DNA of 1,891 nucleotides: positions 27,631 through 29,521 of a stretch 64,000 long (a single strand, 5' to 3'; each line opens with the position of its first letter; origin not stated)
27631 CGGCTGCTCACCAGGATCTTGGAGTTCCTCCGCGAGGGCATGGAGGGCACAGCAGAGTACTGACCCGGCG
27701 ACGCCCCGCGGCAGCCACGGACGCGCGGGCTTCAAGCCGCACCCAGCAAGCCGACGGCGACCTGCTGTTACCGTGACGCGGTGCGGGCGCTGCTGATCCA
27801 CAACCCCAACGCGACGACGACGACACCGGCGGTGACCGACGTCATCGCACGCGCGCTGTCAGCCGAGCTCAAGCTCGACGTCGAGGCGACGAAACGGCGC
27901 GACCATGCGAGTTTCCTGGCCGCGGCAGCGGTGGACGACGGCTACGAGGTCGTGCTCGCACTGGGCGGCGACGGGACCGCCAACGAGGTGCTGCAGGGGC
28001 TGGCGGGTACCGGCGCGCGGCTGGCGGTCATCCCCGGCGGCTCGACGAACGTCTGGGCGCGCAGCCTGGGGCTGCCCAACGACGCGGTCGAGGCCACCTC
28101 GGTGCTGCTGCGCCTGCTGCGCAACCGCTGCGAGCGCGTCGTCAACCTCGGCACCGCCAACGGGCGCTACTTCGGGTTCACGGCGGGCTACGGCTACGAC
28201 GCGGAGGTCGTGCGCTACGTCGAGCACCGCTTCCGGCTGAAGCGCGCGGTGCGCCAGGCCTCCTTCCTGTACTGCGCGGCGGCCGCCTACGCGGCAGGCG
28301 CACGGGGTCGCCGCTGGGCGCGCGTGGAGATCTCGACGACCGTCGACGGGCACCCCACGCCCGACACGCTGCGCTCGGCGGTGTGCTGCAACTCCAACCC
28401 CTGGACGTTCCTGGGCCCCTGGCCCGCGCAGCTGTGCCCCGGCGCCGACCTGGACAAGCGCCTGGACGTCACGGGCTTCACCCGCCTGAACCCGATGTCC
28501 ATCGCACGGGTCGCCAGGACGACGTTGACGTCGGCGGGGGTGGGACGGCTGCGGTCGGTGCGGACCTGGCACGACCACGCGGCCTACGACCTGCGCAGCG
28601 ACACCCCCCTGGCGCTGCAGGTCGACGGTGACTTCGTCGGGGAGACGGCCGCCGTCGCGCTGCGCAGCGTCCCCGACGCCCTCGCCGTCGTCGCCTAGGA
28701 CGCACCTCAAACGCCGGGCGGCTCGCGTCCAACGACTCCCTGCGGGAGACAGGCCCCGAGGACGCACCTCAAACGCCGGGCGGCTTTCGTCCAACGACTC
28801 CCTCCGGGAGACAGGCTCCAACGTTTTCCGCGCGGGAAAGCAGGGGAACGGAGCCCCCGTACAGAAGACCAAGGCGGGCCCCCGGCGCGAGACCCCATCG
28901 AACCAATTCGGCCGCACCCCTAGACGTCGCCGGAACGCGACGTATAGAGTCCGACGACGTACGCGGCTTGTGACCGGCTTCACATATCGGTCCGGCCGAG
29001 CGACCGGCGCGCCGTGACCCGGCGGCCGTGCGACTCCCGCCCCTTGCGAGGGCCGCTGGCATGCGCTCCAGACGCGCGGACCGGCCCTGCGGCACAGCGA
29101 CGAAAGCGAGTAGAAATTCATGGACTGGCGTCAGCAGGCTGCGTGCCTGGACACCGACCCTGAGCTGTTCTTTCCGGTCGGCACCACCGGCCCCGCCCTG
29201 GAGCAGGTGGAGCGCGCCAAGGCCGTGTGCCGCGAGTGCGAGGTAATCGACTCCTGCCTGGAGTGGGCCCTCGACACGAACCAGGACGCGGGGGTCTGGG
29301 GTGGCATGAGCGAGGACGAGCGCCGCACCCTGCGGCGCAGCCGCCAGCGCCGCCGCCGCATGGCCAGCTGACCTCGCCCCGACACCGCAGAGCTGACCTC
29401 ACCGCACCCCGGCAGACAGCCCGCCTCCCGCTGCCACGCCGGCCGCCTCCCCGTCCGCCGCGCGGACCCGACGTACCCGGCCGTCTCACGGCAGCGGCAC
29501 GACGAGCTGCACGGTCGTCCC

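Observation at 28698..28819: Unannotated ~58-nt two-hairpin intergenic repeat family, five loci in 64 kb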

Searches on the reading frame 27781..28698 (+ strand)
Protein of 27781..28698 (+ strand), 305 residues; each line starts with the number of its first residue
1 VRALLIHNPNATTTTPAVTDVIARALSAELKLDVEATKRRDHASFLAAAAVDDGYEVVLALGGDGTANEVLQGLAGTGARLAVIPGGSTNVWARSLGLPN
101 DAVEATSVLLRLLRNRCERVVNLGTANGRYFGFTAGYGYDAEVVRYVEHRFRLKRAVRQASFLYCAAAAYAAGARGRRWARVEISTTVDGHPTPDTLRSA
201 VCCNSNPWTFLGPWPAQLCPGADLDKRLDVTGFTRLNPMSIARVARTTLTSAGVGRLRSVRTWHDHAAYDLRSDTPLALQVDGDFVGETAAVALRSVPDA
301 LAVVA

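Call 34: search_protein_families(library=pfam, proteins=[window:27781-28698:+], max_evalue=0.01)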
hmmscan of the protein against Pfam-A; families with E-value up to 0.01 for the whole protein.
window:27781-28698:+ (305 aa): 1 family
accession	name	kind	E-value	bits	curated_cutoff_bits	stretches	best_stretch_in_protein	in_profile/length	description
PF00781.29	DAGK_cat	-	4.8e-25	88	23.6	1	2-111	1-114/125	Diacylglycerol kinase catalytic domain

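Call 35: find_homologous_proteins(query=window:27781-28695:+, max_evalue=1e-30)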
Query window:27781-28695:+ (305 aa): 4311 proteins with E <= 1e-30 among 8000 candidates; the best 120 are listed.
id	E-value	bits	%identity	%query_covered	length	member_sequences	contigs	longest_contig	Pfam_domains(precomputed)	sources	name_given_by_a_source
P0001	9.5e-198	673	100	100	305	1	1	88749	PF00781.30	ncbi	-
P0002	4.2e-145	501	75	100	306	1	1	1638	PF00781.30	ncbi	ncbi:MAG: diacylglycerol/lipid kinase family protein [Egibacteraceae bacterium]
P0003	1.0e-142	493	75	100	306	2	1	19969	PF00781.30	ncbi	ncbi:diacylglycerol kinase family protein [soil metagenome]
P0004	7.3e-142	490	75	100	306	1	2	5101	PF00781.30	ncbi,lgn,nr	ncbi:MAG: diacylglycerol kinase family lipid kinase [Euzebyales bacterium]|nr:diacylglycerol kinase 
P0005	8.5e-141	487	74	100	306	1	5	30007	PF00781.30,PF19279.5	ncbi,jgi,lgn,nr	ncbi:MAG: diacylglycerol kinase family lipid kinase [Actinomycetota bacterium]|jgi:diacylglycerol ki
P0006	1.1e-140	486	75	100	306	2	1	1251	PF00781.30,PF19279.5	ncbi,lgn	-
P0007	1.2e-140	486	74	100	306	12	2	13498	PF00781.30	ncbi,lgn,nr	ncbi:MAG: diacylglycerol kinase family lipid kinase [Euzebyales bacterium]|nr:diacylglycerol kinase 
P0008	3.0e-140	485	74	100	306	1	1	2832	PF00781.30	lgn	-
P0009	3.5e-139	481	73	100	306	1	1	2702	PF00781.30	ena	-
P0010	1.5e-133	463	71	100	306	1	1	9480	PF00781.30,PF19279.5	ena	-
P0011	5.5e-133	461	71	100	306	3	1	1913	PF00781.30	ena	-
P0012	7.8e-133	460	71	100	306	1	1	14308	PF00781.30,PF19279.5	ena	-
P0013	2.7e-132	459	70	100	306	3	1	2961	PF00781.30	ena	-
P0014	3.3e-132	458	70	100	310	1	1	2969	PF00781.30,PF19279.5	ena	-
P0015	5.7e-132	458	71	100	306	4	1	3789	PF00781.30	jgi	jgi:diacylglycerol kinase family enzyme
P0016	5.3e-131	454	70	100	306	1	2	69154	PF00781.30,PF19279.5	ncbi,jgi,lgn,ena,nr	ncbi:MAG TPA: diacylglycerol kinase family protein [Egibacteraceae bacterium]|nr:diacylglycerol kina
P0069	3.3e-112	393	63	100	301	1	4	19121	PF00781.30,PF19279.5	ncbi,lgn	ncbi:MAG: diacylglycerol/lipid kinase family protein [Egibacteraceae bacterium]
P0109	1.9e-103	364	58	100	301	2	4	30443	PF00781.30,PF19279.5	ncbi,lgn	ncbi:MAG: diacylglycerol/lipid kinase family protein [Egibacteraceae bacterium]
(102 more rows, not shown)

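Call 36: find_encoding_contigs(protein=P0001, flank=1000, max_places=3)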
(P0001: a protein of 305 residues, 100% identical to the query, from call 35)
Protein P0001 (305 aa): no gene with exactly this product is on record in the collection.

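Call 37: find_encoding_contigs(protein=P0005, flank=10000, max_places=6)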
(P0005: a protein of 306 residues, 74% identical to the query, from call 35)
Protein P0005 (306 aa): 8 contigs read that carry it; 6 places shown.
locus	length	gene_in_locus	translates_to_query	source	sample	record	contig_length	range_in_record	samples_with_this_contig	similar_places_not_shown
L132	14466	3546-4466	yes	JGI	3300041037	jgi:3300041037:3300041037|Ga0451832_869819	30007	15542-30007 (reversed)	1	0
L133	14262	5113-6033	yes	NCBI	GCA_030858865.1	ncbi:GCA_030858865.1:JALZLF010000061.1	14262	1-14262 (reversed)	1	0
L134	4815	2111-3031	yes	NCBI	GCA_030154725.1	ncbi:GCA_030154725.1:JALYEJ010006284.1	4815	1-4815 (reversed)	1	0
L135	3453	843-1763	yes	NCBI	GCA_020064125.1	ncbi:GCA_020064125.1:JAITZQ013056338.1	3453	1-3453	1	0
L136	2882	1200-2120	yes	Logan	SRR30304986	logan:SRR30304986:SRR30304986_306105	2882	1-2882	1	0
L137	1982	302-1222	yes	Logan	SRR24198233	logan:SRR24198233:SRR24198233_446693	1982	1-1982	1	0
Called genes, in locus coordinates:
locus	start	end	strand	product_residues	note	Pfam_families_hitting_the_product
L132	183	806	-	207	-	PF13489:Methyltransf_23 (faint), PF13649:Methyltransf_25 (weak)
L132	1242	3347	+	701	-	PF00912:Transgly, PF00905:Transpeptidase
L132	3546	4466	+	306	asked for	PF00781:DAGK_cat, PF19279:YegS_C (faint)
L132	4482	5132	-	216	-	PF03009:GDPD, PF13653:GDPD_2 (faint)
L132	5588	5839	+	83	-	PF02467:Whib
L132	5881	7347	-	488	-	PF12282:GAF_PdtaS, PF07536:HWE_HK, PF07568:HisKA_2, PF13581:HATPase_c_2 (weak), PF02518:HATPase_c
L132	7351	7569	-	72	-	PF00364:Biotin_lipoyl, PF25973:BSH_CzcB (faint)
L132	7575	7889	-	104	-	PF04545:Sigma70_r4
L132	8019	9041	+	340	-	PF19681:DUF6183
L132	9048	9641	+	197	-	PF17248:DUF5317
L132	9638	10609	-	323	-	PF04321:RmlD_sub_bind, PF01073:3Beta_HSD, PF01370:Epimerase, PF02719:Polysacc_synt_2, PF07993:NAD_binding_4 (faint), PF13460:NAD_binding_10 (weak), PF16363:GDP_Man_Dehyd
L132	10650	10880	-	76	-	PF13490:zf-HC2 (weak)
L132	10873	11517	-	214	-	PF04542:Sigma70_r2, PF08281:Sigma70_r4_2, PF04545:Sigma70_r4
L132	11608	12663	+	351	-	-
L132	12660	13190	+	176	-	PF20060:DUF6459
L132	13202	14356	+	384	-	PF01551:Peptidase_M23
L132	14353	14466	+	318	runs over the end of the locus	PF00293:NUDIX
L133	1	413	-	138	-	PF00270:DEAD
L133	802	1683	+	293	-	PF04542:Sigma70_r2, PF04539:Sigma70_r3, PF04545:Sigma70_r4, PF08281:Sigma70_r4_2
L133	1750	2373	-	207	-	PF13489:Methyltransf_23 (faint), PF13649:Methyltransf_25 (weak)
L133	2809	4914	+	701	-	PF00912:Transgly, PF00905:Transpeptidase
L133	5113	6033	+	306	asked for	PF00781:DAGK_cat, PF19279:YegS_C (faint)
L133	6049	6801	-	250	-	PF03009:GDPD, PF13653:GDPD_2 (faint)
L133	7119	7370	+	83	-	PF02467:Whib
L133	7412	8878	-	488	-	PF12282:GAF_PdtaS, PF07536:HWE_HK, PF07568:HisKA_2, PF13581:HATPase_c_2 (weak), PF02518:HATPase_c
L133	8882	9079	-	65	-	PF00364:Biotin_lipoyl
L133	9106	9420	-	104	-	PF04545:Sigma70_r4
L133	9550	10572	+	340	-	PF19681:DUF6183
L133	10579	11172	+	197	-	PF17248:DUF5317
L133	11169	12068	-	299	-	PF01073:3Beta_HSD, PF01370:Epimerase, PF02719:Polysacc_synt_2 (faint), PF16363:GDP_Man_Dehyd, PF04321:RmlD_sub_bind (weak), PF07993:NAD_binding_4 (faint)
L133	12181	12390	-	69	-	-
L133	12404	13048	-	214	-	PF04542:Sigma70_r2, PF08281:Sigma70_r4_2, PF04545:Sigma70_r4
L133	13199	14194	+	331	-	-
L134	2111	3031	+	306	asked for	PF00781:DAGK_cat, PF19279:YegS_C (faint)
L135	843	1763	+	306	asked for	PF00781:DAGK_cat, PF19279:YegS_C (faint)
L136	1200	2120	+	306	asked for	PF00781:DAGK_cat, PF19279:YegS_C (faint)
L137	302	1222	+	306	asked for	PF00781:DAGK_cat, PF19279:YegS_C (faint)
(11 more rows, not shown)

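Call 38: find_encoding_contigs(protein=P0003, flank=10000, max_places=4)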
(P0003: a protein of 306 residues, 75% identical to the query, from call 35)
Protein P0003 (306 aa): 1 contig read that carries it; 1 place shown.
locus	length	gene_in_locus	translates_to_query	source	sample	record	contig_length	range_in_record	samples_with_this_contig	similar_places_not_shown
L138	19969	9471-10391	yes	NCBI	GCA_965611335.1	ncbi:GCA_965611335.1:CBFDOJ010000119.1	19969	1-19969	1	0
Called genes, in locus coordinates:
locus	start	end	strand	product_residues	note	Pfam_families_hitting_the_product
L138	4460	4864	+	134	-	PF13581:HATPase_c_2 (weak)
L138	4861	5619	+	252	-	PF04542:Sigma70_r2, PF04539:Sigma70_r3, PF04545:Sigma70_r4, PF08281:Sigma70_r4_2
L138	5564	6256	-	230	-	PF13489:Methyltransf_23 (weak), PF13847:Methyltransf_31 (weak), PF08241:Methyltransf_11 (weak), PF08242:Methyltransf_12 (weak), PF13649:Methyltransf_25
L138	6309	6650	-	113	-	PF03683:UPF0175 (weak)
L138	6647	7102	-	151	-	PF11848:DUF3368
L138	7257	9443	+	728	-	PF00912:Transgly, PF00905:Transpeptidase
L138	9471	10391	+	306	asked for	PF00781:DAGK_cat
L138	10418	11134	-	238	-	PF03009:GDPD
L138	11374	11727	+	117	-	PF02467:Whib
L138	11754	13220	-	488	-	PF12282:GAF_PdtaS, PF07536:HWE_HK, PF07568:HisKA_2, PF13581:HATPase_c_2 (weak), PF02518:HATPase_c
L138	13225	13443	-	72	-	PF00364:Biotin_lipoyl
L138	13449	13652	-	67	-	PF04545:Sigma70_r4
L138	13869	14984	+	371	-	PF19681:DUF6183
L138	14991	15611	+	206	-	PF17248:DUF5317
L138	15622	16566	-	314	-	PF00106:adh_short (faint), PF01073:3Beta_HSD, PF01370:Epimerase, PF02719:Polysacc_synt_2, PF04321:RmlD_sub_bind, PF13460:NAD_binding_10 (weak), PF16363:GDP_Man_Dehyd, PF07993:NAD_binding_4 (weak)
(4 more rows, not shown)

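Call 48: find_encoding_contigs(protein=P0016, flank=10000, max_places=3)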
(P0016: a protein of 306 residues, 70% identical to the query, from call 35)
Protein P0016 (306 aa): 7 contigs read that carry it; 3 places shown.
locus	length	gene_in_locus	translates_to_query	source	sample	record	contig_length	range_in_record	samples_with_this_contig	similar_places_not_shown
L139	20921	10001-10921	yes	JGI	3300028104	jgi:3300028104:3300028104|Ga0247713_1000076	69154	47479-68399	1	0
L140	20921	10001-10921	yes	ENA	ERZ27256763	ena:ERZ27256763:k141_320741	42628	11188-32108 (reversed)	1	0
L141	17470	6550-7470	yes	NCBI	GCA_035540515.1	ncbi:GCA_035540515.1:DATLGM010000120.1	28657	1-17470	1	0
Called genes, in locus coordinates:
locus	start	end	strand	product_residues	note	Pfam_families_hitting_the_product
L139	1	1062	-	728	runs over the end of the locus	PF04151:PPC (faint), PF17957:Big_7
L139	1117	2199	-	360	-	-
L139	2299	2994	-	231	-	PF01553:Acyltransferase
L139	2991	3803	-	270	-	PF01149:Fapy_DNA_glyco, PF06831:H2TH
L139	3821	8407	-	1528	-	PF00270:DEAD, PF00271:Helicase_C, PF19306:WHD_Lhr, PF08494:DEAD_assoc, PF23236:WHD_2nd_Lhr, PF23235:WHD_3rd_Lhr, PF23234:WHD_4th_Lhr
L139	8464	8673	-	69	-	-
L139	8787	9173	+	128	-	PF13581:HATPase_c_2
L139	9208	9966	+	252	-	PF04542:Sigma70_r2, PF04539:Sigma70_r3, PF04545:Sigma70_r4, PF08281:Sigma70_r4_2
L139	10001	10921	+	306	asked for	PF00781:DAGK_cat, PF19279:YegS_C (weak)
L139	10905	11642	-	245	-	PF03009:GDPD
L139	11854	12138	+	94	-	PF02467:Whib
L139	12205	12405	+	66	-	-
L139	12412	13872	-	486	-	PF12282:GAF_PdtaS, PF07536:HWE_HK, PF07568:HisKA_2, PF13581:HATPase_c_2 (weak), PF02518:HATPase_c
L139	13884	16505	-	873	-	PF27503:Rv3811_N, PF01510:Amidase_2, PF04122:CW_binding_2 (faint)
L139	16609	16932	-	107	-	PF04545:Sigma70_r4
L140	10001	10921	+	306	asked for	PF00781:DAGK_cat, PF19279:YegS_C (weak)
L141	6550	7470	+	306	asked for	PF00781:DAGK_cat, PF19279:YegS_C (weak)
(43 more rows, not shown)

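Call 49: find_encoding_contigs(protein=P0109, flank=10000, max_places=4)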
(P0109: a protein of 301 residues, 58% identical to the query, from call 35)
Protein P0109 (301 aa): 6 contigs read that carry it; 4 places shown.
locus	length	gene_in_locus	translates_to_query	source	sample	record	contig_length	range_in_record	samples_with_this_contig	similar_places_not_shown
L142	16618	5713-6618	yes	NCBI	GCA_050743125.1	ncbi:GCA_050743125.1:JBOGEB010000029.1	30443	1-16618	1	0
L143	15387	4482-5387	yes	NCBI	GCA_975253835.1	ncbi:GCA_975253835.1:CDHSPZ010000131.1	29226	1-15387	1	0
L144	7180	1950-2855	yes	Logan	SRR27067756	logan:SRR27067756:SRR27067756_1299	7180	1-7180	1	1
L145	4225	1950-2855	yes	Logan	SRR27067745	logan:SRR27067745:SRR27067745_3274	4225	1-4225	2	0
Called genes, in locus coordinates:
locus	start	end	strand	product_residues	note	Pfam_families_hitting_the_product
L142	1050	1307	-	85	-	-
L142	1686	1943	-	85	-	-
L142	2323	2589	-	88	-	-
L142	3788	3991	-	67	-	-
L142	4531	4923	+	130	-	PF13581:HATPase_c_2 (weak)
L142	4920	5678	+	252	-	PF04542:Sigma70_r2, PF04539:Sigma70_r3, PF04545:Sigma70_r4, PF08281:Sigma70_r4_2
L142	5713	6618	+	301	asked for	PF00781:DAGK_cat, PF19279:YegS_C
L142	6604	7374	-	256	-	PF03009:GDPD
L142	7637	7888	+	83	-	PF02467:Whib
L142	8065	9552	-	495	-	PF12282:GAF_PdtaS, PF07536:HWE_HK, PF07568:HisKA_2, PF13581:HATPase_c_2 (weak), PF02518:HATPase_c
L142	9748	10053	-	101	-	PF04545:Sigma70_r4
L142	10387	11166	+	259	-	-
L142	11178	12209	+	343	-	PF19681:DUF6183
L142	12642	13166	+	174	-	PF17248:DUF5317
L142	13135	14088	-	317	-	PF00106:adh_short (faint), PF01073:3Beta_HSD, PF01370:Epimerase, PF02719:Polysacc_synt_2, PF04321:RmlD_sub_bind, PF07993:NAD_binding_4 (faint), PF13460:NAD_binding_10, PF16363:GDP_Man_Dehyd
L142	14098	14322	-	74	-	PF13490:zf-HC2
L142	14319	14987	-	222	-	PF04542:Sigma70_r2, PF22029:PhyR_sigma2 (weak), PF08281:Sigma70_r4_2, PF04545:Sigma70_r4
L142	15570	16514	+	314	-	-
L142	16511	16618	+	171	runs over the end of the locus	PF20060:DUF6459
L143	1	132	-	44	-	?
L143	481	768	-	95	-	-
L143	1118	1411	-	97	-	-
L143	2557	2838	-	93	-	-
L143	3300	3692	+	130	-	PF13581:HATPase_c_2 (weak)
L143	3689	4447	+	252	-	PF04542:Sigma70_r2, PF04539:Sigma70_r3, PF04545:Sigma70_r4, PF08281:Sigma70_r4_2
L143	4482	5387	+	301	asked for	PF00781:DAGK_cat, PF19279:YegS_C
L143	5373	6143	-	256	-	PF03009:GDPD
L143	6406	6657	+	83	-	PF02467:Whib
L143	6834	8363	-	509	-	PF12282:GAF_PdtaS, PF07536:HWE_HK, PF07568:HisKA_2, PF02518:HATPase_c, PF13581:HATPase_c_2 (weak)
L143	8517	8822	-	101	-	PF04545:Sigma70_r4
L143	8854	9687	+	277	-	PF13384:HTH_23 (weak), PF13518:HTH_28 (weak)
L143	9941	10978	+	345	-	PF19681:DUF6183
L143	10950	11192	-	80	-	-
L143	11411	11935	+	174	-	PF17248:DUF5317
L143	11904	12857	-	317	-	PF00106:adh_short (faint), PF01073:3Beta_HSD, PF01370:Epimerase, PF02719:Polysacc_synt_2, PF04321:RmlD_sub_bind, PF07993:NAD_binding_4 (faint), PF13460:NAD_binding_10, PF16363:GDP_Man_Dehyd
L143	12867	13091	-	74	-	PF13490:zf-HC2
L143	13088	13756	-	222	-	PF04542:Sigma70_r2, PF22029:PhyR_sigma2 (weak), PF08281:Sigma70_r4_2, PF04545:Sigma70_r4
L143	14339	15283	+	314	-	-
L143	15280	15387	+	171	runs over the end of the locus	PF20060:DUF6459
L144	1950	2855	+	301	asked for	PF00781:DAGK_cat, PF19279:YegS_C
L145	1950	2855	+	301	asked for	PF00781:DAGK_cat, PF19279:YegS_C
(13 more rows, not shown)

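Call 50: find_encoding_contigs(protein=P0069, flank=10000, max_places=4)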
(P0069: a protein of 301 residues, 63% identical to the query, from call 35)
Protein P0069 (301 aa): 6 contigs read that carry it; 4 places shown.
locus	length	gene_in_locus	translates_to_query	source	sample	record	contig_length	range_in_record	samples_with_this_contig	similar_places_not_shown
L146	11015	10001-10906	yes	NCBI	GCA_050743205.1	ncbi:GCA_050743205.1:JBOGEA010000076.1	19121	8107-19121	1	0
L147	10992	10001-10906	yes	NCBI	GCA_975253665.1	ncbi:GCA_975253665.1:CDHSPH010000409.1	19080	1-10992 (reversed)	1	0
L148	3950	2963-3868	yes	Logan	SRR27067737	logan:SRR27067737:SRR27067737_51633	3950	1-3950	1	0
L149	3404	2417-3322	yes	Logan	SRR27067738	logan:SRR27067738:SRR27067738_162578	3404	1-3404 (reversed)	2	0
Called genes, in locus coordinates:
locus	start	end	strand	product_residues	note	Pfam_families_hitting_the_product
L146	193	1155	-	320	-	PF00089:Trypsin, PF13365:Trypsin_2, PF00595:PDZ (weak), PF13180:PDZ_2, PF17820:PDZ_6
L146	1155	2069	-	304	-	PF00089:Trypsin (weak), PF13365:Trypsin_2, PF00595:PDZ, PF13180:PDZ_2, PF17820:PDZ_6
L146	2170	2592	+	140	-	PF01638:HxlR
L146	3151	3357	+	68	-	PF00313:CSD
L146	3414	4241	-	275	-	PF01149:Fapy_DNA_glyco, PF06831:H2TH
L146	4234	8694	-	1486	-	PF00270:DEAD, PF04851:ResIII (faint), PF00271:Helicase_C, PF19306:WHD_Lhr, PF08494:DEAD_assoc, PF23236:WHD_2nd_Lhr, PF23235:WHD_3rd_Lhr, PF23234:WHD_4th_Lhr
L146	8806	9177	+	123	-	PF13581:HATPase_c_2 (faint)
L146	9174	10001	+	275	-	PF04542:Sigma70_r2, PF04539:Sigma70_r3, PF08281:Sigma70_r4_2, PF04545:Sigma70_r4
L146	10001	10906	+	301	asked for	PF00781:DAGK_cat, PF19279:YegS_C (weak)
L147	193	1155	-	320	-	PF00089:Trypsin, PF13365:Trypsin_2, PF00595:PDZ (weak), PF13180:PDZ_2, PF17820:PDZ_6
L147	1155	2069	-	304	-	PF00089:Trypsin (weak), PF13365:Trypsin_2, PF00595:PDZ, PF13180:PDZ_2, PF17820:PDZ_6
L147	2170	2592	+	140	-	PF01638:HxlR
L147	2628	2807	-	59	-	-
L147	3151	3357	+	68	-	PF00313:CSD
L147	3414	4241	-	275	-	PF01149:Fapy_DNA_glyco, PF06831:H2TH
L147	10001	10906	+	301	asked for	PF00781:DAGK_cat, PF19279:YegS_C (weak)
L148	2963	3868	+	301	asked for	PF00781:DAGK_cat, PF19279:YegS_C (weak)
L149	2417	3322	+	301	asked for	PF00781:DAGK_cat, PF19279:YegS_C (weak)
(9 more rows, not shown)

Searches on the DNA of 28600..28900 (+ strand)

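Call 12: search_rna_families(source=window, start=28600, end=28900, threshold=evalue, max_evalue=10)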
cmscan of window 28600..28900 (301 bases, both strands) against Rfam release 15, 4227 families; matches with E-value up to 10: 2.
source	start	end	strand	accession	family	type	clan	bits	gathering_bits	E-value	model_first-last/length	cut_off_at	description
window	28799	28883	-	RF02127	GNAS-AS1_1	Gene; lncRNA;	-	15.2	45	3.2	1-105/105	no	GNAS antisense RNA 1 conserved region 1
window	28862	28873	+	RF01833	astro_FSE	Cis-reg; frameshift_element;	-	10.4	70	4.3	7-18/55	no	ribosomal frameshift site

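Call 44: search_dna_similar(query=window:28690-28825:+, collection=plasmids, mode=distant, max_evalue=0.01, max_rows=20)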
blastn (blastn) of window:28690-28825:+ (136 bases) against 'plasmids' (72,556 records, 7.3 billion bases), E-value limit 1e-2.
No match.

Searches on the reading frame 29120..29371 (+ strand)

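Call 34: search_protein_families(library=pfam, proteins=[window:29120-29371:+], max_evalue=0.01)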
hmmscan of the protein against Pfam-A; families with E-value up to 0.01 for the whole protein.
window:29120-29371:+ (83 aa): 1 family
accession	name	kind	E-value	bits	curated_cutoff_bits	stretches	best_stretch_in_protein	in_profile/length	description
PF02467.21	Whib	-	8.3e-27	94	23.6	1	3-71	1-65/65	Transcription factor WhiB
